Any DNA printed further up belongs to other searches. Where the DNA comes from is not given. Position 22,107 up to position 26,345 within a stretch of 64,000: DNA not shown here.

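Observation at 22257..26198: PEP-utilising phosphotransferase with one ATP-grasp head and two complete substrate-domain + phosphohistidine swivel modules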

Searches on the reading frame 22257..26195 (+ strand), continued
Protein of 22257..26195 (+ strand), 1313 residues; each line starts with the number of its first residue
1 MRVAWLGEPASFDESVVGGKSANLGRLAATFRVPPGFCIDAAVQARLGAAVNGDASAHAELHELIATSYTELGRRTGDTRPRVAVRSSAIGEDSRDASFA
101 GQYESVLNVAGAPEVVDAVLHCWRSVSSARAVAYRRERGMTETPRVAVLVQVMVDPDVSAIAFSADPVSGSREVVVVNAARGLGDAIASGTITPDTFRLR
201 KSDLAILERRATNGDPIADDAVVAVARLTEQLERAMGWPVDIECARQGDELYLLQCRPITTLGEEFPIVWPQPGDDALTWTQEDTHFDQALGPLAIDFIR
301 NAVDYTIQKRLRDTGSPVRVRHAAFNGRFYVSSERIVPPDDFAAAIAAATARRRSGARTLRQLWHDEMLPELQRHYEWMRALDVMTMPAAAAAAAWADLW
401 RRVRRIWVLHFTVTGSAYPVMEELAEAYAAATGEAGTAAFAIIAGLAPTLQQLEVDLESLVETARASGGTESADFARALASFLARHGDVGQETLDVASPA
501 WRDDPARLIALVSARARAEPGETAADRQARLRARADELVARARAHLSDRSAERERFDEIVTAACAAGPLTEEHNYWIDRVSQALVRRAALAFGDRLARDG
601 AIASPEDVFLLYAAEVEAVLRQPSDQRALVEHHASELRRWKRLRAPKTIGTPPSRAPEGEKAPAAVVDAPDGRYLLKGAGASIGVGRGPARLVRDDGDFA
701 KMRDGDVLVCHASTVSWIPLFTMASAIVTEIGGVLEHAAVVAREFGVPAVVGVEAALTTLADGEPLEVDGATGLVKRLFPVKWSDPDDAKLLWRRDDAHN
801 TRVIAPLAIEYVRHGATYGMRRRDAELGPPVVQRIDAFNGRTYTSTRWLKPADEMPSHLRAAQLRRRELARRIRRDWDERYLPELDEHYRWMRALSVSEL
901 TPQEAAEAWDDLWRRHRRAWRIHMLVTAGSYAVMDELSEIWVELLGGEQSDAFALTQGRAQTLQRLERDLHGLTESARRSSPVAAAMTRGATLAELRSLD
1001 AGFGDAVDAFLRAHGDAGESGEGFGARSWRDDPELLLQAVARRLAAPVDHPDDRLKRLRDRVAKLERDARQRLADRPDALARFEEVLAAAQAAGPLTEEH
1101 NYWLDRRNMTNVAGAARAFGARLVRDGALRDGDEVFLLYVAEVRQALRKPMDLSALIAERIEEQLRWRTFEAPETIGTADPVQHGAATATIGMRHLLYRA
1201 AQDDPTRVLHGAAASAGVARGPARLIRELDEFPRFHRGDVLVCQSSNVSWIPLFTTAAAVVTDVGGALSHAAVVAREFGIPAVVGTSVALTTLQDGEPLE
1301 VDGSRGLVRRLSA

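Call 11: find_homologous_proteins(query=window:22257-26195:+, max_evalue=1e-20)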
Query window:22257-26195:+ (1313 aa): 800 proteins with E <= 1e-20 among 8000 candidates; the best 120 are listed.
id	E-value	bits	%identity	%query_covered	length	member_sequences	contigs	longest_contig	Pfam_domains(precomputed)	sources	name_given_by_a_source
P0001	0.0e+0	2876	99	100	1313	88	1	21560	PF00391.30,PF01326.25,PF27448.1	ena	-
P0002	0.0e+0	2391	83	100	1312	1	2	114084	PF00391.30,PF01326.25,PF27448.1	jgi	jgi:phosphoenolpyruvate synthase/pyruvate phosphate dikinase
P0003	0.0e+0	2262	78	100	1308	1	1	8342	PF00391.30,PF01326.25,PF27448.1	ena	-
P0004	0.0e+0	1945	58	100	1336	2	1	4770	PF00391.30,PF01326.25,PF27448.1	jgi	jgi:rifampicin phosphotransferase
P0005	0.0e+0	1804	60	100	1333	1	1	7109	PF00391.30,PF01326.25,PF27448.1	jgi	jgi:rifampicin phosphotransferase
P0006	0.0e+0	1758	62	100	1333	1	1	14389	PF00391.30,PF01326.25,PF27448.1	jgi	jgi:pyruvate,water dikinase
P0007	0.0e+0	1757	62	100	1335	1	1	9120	PF00391.30,PF01326.25,PF27448.1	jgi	jgi:phosphoenolpyruvate synthase/pyruvate phosphate dikinase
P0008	0.0e+0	1751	62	100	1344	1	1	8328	PF00391.30,PF01326.25,PF27448.1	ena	-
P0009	0.0e+0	1749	62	100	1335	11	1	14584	PF00391.30,PF01326.25,PF27448.1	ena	-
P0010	0.0e+0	1748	62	100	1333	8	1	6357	PF00391.30,PF01326.25,PF27448.1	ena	-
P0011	0.0e+0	1745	62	100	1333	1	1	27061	PF00391.30,PF01326.25,PF27448.1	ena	-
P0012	0.0e+0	1742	62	100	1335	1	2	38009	PF00391.30,PF01326.25,PF27448.1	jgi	jgi:pyruvate,water dikinase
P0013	0.0e+0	1741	62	100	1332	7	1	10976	PF00391.30,PF01326.25,PF27448.1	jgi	-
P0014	0.0e+0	1741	61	100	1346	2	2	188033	PF00391.30,PF01326.25,PF27448.1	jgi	jgi:phosphoenolpyruvate synthase/pyruvate phosphate dikinase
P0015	0.0e+0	1740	61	100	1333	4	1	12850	PF00391.30,PF01326.25,PF27448.1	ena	-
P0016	0.0e+0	1736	62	100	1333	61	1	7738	PF00391.30,PF01326.25,PF27448.1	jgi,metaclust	metaclust:\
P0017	0.0e+0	1733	62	100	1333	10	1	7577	PF00391.30,PF01326.25,PF27448.1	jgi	-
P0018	0.0e+0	1733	62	100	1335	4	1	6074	PF00391.30,PF01326.25,PF27448.1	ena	-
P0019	0.0e+0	1731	62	100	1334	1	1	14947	PF00391.30,PF01326.25,PF27448.1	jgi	jgi:pyruvate,water dikinase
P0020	0.0e+0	1730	61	100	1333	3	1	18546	PF00391.30,PF01326.25,PF27448.1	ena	-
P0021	0.0e+0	1725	62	99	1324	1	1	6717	PF00391.30,PF01326.25,PF27448.1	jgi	jgi:pyruvate,water dikinase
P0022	0.0e+0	1719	61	100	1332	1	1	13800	PF00391.30,PF01326.25,PF27448.1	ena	-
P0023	0.0e+0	1719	61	100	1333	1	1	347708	PF00391.30,PF01326.25,PF27448.1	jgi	jgi:phosphoenolpyruvate synthase/pyruvate phosphate dikinase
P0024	0.0e+0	1719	61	100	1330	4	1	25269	PF00391.30,PF01326.25,PF27448.1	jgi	-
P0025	0.0e+0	1716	61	100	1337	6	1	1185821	PF00391.30,PF01326.25,PF27448.1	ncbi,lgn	ncbi:MAG: PEP/pyruvate-binding domain-containing protein [Chloroflexota bacterium]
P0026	0.0e+0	1716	62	99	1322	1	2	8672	PF00391.30,PF01326.25,PF27448.1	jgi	-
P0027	0.0e+0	1715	61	100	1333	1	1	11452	PF00391.30,PF01326.25,PF27448.1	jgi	jgi:rifampicin phosphotransferase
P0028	0.0e+0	1715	61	100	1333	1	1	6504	PF00391.30,PF01326.25,PF27448.1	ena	-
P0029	0.0e+0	1714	61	100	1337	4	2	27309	PF00391.30,PF01326.25,PF27448.1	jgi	jgi:rifampicin phosphotransferase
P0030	0.0e+0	1711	61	100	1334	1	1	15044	PF00391.30,PF01326.25,PF27448.1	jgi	jgi:phosphoenolpyruvate synthase/pyruvate phosphate dikinase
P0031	0.0e+0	1710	61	100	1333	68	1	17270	PF00391.30,PF01326.25,PF27448.1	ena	-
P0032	0.0e+0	1708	61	100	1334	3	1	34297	PF00391.30,PF01326.25,PF27448.1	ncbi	-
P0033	0.0e+0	1703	61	100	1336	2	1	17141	PF00391.30,PF01326.25,PF27448.1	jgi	jgi:pyruvate,water dikinase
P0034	0.0e+0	1702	61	100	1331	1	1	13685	PF00391.30,PF01326.25,PF27448.1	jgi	jgi:pyruvate,water dikinase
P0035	0.0e+0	1701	61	100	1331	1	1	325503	PF00391.30,PF01326.25,PF27448.1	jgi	jgi:pyruvate,water dikinase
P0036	0.0e+0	1695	61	100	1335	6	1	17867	PF00391.30,PF01326.25,PF27448.1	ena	-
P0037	0.0e+0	1694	61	100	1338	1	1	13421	PF00391.30,PF01326.25,PF27448.1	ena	-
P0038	0.0e+0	1689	60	100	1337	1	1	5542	PF00391.30,PF01326.25,PF27448.1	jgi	jgi:phosphoenolpyruvate synthase/pyruvate phosphate dikinase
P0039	0.0e+0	1687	61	100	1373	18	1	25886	PF00391.30,PF01326.25,PF27448.1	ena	-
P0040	0.0e+0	1678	60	100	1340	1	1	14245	PF00391.30,PF01326.25,PF27448.1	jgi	jgi:rifampicin phosphotransferase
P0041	0.0e+0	1663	60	100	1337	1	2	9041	PF00391.30,PF01326.25,PF27448.1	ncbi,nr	ncbi:MAG: PEP-utilizing enzyme [Chloroflexota bacterium]|nr:PEP-utilizing enzyme [Chloroflexota bact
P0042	0.0e+0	1660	59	100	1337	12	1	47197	PF00391.30,PF01326.25,PF27448.1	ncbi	ncbi:MAG TPA: PEP/pyruvate-binding domain-containing protein [Candidatus Limnocylindria bacterium]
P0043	0.0e+0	1658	60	100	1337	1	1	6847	PF00391.30,PF01326.25,PF27448.1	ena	-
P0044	0.0e+0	1657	59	100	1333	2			PF00391.30,PF01326.25,PF27448.1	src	-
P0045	0.0e+0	1650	59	100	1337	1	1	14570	PF00391.30,PF01326.25,PF27448.1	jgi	jgi:phosphoenolpyruvate synthase/pyruvate phosphate dikinase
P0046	0.0e+0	1644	59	100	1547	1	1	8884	PF00391.30,PF01326.25,PF27448.1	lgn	-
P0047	0.0e+0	1641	58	100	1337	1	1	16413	PF00391.30,PF01326.25,PF27448.1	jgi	jgi:phosphohistidine swiveling domain-containing protein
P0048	0.0e+0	1608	54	100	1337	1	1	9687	PF00391.30,PF01326.25,PF27448.1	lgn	-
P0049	0.0e+0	1595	58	100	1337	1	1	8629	PF00391.30,PF01326.25,PF27448.1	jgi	jgi:pyruvate,water dikinase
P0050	0.0e+0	1492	55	99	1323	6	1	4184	PF00391.30,PF01326.25,PF27448.1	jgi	jgi:pyruvate,water dikinase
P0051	0.0e+0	1480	60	88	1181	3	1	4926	PF00391.30,PF01326.25,PF27448.1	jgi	jgi:pyruvate,water dikinase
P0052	0.0e+0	1463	59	89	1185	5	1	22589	PF00391.30,PF01326.25,PF27448.1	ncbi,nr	ncbi:MAG: hypothetical protein E6J23_04000 [Chloroflexi bacterium]|nr:MAG: hypothetical protein E6J2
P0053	0.0e+0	1460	59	88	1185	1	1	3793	PF00391.30,PF01326.25,PF27448.1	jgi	-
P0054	0.0e+0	1267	59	74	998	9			PF00391.30,PF01326.25,PF27448.1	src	-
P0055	0.0e+0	1215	60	72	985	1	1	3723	PF00391.30,PF27448.1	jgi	jgi:pyruvate,water dikinase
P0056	0.0e+0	1172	61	70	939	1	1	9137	PF00391.30,PF27448.1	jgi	jgi:phosphohistidine swiveling domain-containing protein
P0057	0.0e+0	1122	56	63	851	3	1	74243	PF00391.30,PF01326.25,PF27448.1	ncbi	ncbi:MAG: PEP/pyruvate-binding domain-containing protein, partial [Chloroflexota bacterium]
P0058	0.0e+0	1071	53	59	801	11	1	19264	PF00391.30,PF01326.25,PF27448.1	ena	-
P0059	0.0e+0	1054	54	59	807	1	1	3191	PF00391.30,PF01326.25,PF27448.1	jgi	jgi:phosphohistidine swiveling domain-containing protein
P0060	1.6e-296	1005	61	59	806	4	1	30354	PF00391.30,PF01326.25,PF27448.1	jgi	jgi:pyruvate,water dikinase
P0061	1.8e-289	982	57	62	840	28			PF00391.30,PF01326.25,PF27448.1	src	-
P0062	9.4e-289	979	56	59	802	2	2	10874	PF00391.30,PF01326.25,PF27448.1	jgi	-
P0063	4.8e-279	947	48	59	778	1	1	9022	PF00391.30,PF01326.25,PF27448.1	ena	-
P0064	3.5e-278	944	58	59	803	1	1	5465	PF00391.30,PF01326.25,PF27448.1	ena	-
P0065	5.4e-275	934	48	59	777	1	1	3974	PF00391.30,PF01326.25,PF27448.1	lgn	-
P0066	3.1e-272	924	48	59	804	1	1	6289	PF00391.30,PF01326.25,PF27448.1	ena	-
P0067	3.8e-262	891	46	59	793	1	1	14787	PF00391.30,PF01326.25,PF27448.1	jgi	jgi:pyruvate,water dikinase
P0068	4.0e-256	871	47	59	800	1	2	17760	PF00391.30,PF01326.25,PF27448.1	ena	-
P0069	2.3e-252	859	47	59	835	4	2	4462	PF00391.30,PF01326.25,PF27448.1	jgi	jgi:pyruvate,water dikinase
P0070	4.1e-252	858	48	59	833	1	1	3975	PF00391.30,PF01326.25,PF27448.1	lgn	-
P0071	1.0e-251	857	44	59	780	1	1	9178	PF00391.30,PF01326.25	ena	-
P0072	2.9e-250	852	44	59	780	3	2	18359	PF00391.30,PF01326.25,PF27448.1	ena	-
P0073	4.2e-250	851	46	59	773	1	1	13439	PF00391.30,PF01326.25,PF27448.1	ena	-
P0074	5.8e-250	851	50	59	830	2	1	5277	PF00391.30,PF01326.25,PF27448.1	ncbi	-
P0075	1.7e-248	846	48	59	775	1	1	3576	PF00391.30,PF01326.25,PF27448.1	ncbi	-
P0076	1.3e-247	843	47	59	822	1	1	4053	PF00391.30,PF01326.25,PF27448.1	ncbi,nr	ncbi:MAG TPA: PEP/pyruvate-binding domain-containing protein, partial [Candidatus Saccharimonadales 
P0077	1.5e-240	820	45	59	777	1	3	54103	PF00391.30,PF01326.25,PF27448.1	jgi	jgi:pyruvate,water dikinase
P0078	2.8e-239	815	46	59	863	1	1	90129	PF00391.30,PF01326.25,PF27448.1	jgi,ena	-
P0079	4.9e-238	811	46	59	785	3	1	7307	PF00391.30,PF01326.25,PF27448.1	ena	-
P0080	7.1e-237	807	47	59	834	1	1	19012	PF00391.30,PF01326.25,PF27448.1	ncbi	ncbi:MAG: PEP/pyruvate-binding domain-containing protein [Candidatus Limnocylindrales bacterium]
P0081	1.3e-232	793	47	59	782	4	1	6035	PF00391.30,PF01326.25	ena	-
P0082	3.3e-230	785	46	59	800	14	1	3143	PF00391.30,PF01326.25,PF27448.1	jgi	jgi:rifampicin phosphotransferase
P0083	7.8e-230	784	46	59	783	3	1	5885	PF00391.30,PF01326.25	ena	-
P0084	2.4e-229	782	48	59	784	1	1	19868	PF00391.30,PF01326.25,PF27448.1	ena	-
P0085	2.8e-229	782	55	52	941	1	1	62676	PF01326.25,PF27448.1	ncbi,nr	ncbi:MAG: hypothetical protein E6J13_05960 [Chloroflexi bacterium]|nr:MAG: hypothetical protein E6J1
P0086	3.3e-227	775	47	59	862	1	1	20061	PF00391.30,PF01326.25,PF27448.1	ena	-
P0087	4.6e-227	775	47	59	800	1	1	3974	PF00391.30,PF01326.25,PF27448.1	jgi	-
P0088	1.0e-226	774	45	59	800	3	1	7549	PF00391.30,PF01326.25,PF27448.1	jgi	jgi:rifampicin phosphotransferase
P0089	4.5e-225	768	48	59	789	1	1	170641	PF00391.30,PF01326.25,PF27448.1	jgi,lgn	jgi:pyruvate,water dikinase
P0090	3.2e-224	765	47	59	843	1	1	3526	PF00391.30,PF01326.25,PF27448.1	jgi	jgi:pyruvate,water dikinase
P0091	8.9e-224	764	46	59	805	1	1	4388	PF00391.30,PF01326.25,PF27448.1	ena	-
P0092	2.0e-223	763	45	59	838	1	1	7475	PF00391.30,PF01326.25,PF27448.1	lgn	-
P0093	4.9e-223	762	48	60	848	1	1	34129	PF00391.30,PF01326.25,PF27448.1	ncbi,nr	ncbi:MAG: hypothetical protein AUH85_04170 [Chloroflexi bacterium 13_1_40CM_4_68_4]|nr:MAG: hypothet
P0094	3.7e-222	759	46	59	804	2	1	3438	PF00391.30,PF01326.25,PF27448.1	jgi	jgi:phosphohistidine swiveling domain-containing protein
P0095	5.5e-221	755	47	59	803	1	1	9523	PF00391.30,PF01326.25,PF27448.1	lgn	-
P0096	1.4e-219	750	46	59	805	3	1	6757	PF00391.30,PF01326.25,PF27448.1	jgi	jgi:phosphohistidine swiveling domain-containing protein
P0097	2.9e-219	749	47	58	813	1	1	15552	PF00391.30,PF01326.25,PF27448.1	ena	-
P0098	7.3e-219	748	47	60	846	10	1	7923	PF00391.30,PF01326.25,PF27448.1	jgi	-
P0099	2.9e-218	746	50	59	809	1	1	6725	PF00391.30,PF01326.25,PF27448.1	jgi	jgi:phosphohistidine swiveling domain-containing protein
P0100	3.9e-218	745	45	59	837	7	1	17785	PF00391.30,PF01326.25,PF27448.1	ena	-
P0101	6.7e-218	745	46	59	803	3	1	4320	PF00391.30,PF01326.25,PF27448.1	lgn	-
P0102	9.8e-217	741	50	59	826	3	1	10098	PF00391.30,PF01326.25,PF27448.1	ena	-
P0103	4.7e-215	735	50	59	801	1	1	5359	PF00391.30,PF01326.25,PF27448.1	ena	-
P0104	1.4e-214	733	47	59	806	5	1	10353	PF00391.30,PF01326.25,PF27448.1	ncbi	-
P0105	2.9e-214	732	46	59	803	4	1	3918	PF00391.30,PF01326.25,PF27448.1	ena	-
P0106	4.0e-214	732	48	59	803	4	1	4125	PF00391.30,PF01326.25,PF27448.1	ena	-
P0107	7.1e-213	728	49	60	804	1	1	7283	PF00391.30,PF01326.25,PF27448.1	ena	-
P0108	4.6e-212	725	45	59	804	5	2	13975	PF00391.30,PF01326.25,PF27448.1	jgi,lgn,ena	-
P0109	6.7e-212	725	47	60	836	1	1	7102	PF00391.30,PF01326.25,PF27448.1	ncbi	-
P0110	8.3e-212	724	45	59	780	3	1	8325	PF00391.30,PF01326.25,PF27448.1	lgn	-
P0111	4.6e-210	719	45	59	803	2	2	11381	PF00391.30,PF01326.25,PF27448.1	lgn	-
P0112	7.9e-209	714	44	60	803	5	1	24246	PF00391.30,PF01326.25,PF27448.1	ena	-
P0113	1.8e-208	713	48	59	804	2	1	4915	PF00391.30,PF01326.25,PF27448.1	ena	-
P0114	2.6e-208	713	49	59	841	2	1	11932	PF00391.30,PF01326.25,PF27448.1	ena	-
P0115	5.4e-208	712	47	59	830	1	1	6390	PF00391.30,PF01326.25,PF27448.1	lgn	-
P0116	8.4e-208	711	47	59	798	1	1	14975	PF00391.30,PF01326.25,PF27448.1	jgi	jgi:phosphohistidine swiveling domain-containing protein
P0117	2.5e-207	709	47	59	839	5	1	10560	PF00391.30,PF01326.25,PF27448.1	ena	-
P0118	1.5e-206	707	45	59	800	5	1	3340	PF00391.30,PF01326.25,PF27448.1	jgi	jgi:phosphohistidine swiveling domain-containing protein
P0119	2.3e-206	706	47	59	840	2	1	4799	PF00391.30,PF01326.25,PF27448.1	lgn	-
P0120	3.9e-206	706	48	59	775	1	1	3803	PF00391.30,PF01326.25,PF27448.1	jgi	jgi:phosphohistidine swiveling domain-containing protein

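Call 18: find_encoding_contigs(protein=P0025, flank=8000, max_places=2)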
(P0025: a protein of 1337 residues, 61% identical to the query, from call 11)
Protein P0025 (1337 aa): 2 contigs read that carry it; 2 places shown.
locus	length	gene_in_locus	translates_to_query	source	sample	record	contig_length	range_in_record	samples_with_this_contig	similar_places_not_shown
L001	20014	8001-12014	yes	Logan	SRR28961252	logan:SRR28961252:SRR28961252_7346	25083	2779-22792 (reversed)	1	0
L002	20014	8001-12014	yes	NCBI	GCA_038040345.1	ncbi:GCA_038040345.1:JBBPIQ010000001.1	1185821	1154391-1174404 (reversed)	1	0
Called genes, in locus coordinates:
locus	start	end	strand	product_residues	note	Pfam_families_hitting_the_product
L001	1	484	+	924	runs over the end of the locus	?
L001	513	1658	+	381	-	PF02786:CPSase_L_D2 (weak), PF08442:ATP-grasp_2, PF13549:ATP-grasp_5, PF24948:Citrate_synth_N, PF00549:Ligase_CoA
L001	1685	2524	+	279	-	PF02629:CoA_binding, PF00549:Ligase_CoA, PF13607:Succ_CoA_lig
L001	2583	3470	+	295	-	PF01370:Epimerase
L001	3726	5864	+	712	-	PF01839:FG-GAP (faint), PF13517:FG-GAP_3 (faint), PF11258:DUF3048, PF17479:DUF3048_C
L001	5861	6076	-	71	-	-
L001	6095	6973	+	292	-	PF01497:Peripla_BP_2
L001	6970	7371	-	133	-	PF08570:DUF1761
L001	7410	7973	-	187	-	PF06966:DUF1295 (faint), PF04191:PEMT, PF04140:ICMT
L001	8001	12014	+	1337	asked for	PF01326:PPDK_N, PF27448:Rph_4th, PF00391:PEP-utilizers, PF27448:Rph_4th, PF00391:PEP-utilizers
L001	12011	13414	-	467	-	PF00083:Sugar_tr (weak), PF07690:MFS_1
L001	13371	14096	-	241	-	PF01904:DUF72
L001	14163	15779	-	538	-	PF02690:Na_Pi_cotrans, PF01895:PhoU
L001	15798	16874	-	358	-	PF17936:Big_6 (faint), PF09136:Glucodextran_B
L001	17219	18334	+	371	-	PF00285:Citrate_synt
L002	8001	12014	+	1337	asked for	PF01326:PPDK_N, PF27448:Rph_4th, PF00391:PEP-utilizers, PF27448:Rph_4th, PF00391:PEP-utilizers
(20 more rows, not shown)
